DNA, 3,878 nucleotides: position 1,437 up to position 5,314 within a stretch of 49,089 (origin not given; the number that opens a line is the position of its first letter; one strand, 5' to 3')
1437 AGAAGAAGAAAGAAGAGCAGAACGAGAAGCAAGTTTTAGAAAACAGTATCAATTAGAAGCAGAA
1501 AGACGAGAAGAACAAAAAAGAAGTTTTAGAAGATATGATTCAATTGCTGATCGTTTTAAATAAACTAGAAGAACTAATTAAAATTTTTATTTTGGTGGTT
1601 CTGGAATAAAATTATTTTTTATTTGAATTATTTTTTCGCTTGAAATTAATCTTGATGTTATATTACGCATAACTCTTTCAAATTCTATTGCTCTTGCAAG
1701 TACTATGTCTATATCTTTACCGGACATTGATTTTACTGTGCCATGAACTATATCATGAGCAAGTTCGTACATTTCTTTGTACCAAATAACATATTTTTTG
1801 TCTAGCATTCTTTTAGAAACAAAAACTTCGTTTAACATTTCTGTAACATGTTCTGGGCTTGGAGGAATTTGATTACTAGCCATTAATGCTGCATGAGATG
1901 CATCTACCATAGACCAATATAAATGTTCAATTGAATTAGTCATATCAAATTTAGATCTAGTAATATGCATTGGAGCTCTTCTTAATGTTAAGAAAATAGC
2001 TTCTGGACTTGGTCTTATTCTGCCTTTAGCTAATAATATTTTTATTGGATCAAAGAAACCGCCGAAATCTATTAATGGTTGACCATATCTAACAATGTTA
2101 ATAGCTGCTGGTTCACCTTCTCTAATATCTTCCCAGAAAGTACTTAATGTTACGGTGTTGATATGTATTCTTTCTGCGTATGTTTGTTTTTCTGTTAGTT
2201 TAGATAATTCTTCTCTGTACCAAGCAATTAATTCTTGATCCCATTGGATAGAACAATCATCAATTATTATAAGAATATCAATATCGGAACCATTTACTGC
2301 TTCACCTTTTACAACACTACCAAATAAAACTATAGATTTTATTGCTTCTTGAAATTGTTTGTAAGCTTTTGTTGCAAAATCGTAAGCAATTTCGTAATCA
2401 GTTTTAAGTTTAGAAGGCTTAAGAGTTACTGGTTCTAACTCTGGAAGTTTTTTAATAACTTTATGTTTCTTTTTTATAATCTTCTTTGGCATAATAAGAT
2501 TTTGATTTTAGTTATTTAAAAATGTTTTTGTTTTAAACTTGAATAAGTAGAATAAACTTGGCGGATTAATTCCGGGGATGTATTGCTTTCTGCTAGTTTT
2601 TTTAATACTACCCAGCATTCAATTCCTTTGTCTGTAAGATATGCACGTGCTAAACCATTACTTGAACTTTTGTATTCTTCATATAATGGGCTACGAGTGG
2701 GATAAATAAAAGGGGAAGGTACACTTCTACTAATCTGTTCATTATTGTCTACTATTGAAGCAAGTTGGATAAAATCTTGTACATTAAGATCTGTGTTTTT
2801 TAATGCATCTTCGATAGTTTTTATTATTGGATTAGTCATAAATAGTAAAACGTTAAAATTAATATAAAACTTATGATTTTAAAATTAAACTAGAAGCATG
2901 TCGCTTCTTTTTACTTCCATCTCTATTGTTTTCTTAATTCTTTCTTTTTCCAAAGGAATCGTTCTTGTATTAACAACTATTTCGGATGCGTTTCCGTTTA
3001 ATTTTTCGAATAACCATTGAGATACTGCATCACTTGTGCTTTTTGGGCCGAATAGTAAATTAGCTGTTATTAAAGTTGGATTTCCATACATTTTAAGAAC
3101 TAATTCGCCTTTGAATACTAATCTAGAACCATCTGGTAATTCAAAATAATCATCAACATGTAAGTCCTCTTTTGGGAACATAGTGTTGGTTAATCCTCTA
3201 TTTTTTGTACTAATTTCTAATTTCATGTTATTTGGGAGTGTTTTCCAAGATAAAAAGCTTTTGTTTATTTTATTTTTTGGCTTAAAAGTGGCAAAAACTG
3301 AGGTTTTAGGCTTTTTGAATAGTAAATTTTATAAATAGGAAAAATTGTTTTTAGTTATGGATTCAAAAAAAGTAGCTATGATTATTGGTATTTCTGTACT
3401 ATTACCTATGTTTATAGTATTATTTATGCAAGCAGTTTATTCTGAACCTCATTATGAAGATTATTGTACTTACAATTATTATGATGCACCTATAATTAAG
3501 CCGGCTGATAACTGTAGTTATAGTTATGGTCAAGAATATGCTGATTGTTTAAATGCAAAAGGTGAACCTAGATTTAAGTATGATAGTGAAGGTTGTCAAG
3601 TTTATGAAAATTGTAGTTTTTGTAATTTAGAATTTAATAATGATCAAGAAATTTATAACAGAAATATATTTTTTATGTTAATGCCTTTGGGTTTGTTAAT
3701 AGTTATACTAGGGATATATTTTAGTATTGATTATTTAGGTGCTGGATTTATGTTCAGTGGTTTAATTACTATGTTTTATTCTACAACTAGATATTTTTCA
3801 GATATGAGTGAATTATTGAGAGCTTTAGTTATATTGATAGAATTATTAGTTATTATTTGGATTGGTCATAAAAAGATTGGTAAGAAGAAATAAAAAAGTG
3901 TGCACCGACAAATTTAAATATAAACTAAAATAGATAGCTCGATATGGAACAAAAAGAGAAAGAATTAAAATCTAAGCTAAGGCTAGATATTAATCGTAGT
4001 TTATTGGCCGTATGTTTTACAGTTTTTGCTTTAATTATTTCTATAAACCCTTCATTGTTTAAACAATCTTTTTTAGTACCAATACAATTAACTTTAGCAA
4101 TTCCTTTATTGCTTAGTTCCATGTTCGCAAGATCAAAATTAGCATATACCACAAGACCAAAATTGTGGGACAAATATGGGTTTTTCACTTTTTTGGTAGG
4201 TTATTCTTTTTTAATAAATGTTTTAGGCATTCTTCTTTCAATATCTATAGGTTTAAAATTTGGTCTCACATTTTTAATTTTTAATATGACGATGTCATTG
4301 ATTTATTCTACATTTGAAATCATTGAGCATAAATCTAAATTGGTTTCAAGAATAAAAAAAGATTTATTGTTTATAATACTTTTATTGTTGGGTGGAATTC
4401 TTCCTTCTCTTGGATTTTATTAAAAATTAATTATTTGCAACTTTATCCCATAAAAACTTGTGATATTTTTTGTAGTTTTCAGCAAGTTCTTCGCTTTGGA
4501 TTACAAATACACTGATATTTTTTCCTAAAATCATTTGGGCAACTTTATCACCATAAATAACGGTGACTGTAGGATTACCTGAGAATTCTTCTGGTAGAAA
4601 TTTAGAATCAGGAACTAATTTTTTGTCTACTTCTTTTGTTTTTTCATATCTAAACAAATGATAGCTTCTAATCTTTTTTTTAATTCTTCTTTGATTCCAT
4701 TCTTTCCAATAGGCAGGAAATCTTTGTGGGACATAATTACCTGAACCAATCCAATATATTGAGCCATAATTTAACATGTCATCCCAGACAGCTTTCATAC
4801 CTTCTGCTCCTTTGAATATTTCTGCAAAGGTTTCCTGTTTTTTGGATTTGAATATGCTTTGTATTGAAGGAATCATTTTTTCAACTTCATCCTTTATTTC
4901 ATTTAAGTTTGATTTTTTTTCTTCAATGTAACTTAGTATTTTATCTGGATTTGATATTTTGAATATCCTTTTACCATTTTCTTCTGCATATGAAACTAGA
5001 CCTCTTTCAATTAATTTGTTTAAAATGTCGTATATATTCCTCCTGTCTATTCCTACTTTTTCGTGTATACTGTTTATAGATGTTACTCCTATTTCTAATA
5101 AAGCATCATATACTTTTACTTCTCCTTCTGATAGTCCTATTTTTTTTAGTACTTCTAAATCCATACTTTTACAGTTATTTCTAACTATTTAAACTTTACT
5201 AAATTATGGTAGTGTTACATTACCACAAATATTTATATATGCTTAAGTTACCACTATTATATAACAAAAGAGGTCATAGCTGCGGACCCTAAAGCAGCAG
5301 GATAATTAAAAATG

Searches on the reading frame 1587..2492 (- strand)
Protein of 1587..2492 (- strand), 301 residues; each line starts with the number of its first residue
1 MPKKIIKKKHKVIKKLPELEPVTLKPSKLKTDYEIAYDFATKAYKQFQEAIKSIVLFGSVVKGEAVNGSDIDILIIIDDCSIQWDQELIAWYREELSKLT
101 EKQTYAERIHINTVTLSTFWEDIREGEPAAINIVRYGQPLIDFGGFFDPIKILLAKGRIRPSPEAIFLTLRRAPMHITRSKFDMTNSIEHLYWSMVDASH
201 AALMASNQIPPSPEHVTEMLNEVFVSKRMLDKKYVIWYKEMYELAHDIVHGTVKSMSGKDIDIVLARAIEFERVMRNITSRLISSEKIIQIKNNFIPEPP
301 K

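Call 34: search_protein_families(library=pfam, proteins=[window:1587-2492:-], max_evalue=0.001)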
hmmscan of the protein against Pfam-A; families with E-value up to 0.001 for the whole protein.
window:1587-2492:- (301 aa): 3 families
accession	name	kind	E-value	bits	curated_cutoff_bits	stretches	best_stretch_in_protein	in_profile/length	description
PF01909.29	NTP_transf_2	-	3.7e-10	40.5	21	1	45-100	9-65/93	Nucleotidyltransferase domain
PF18765.7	Polbeta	-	4.7e-09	36.7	26.9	1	46-88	8-49/93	Polymerase beta, Nucleotidyltransferase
PF22600.2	MTPAP-like_central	-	0.00055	20.5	27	0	38-134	28-107/139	Poly(A) RNA polymerase, mitochondrial-like, central palm domain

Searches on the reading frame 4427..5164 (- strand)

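Call 34: search_protein_families(library=pfam, proteins=[window:4427-5164:-], max_evalue=0.001)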
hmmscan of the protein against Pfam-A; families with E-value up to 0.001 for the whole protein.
window:4427-5164:- (245 aa): 4 families
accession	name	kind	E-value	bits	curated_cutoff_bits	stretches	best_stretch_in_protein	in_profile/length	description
PF01978.25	TrmB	-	2e-16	60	25.6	1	6-73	1-67/68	Sugar-specific transcriptional regulator TrmB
PF08221.17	HTH_9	-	0.00021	21.7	23.4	1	17-62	17-62/62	RNA polymerase III subunit RPC82 helix-turn-helix domain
PF02002.24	TFIIE_alpha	-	0.0004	20.7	22.9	1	13-86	13-91/105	TFIIE alpha subunit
PF22194.2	F-93_WHD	-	0.00087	19.7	28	0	34-68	22-57/62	F-93, winged-helix domain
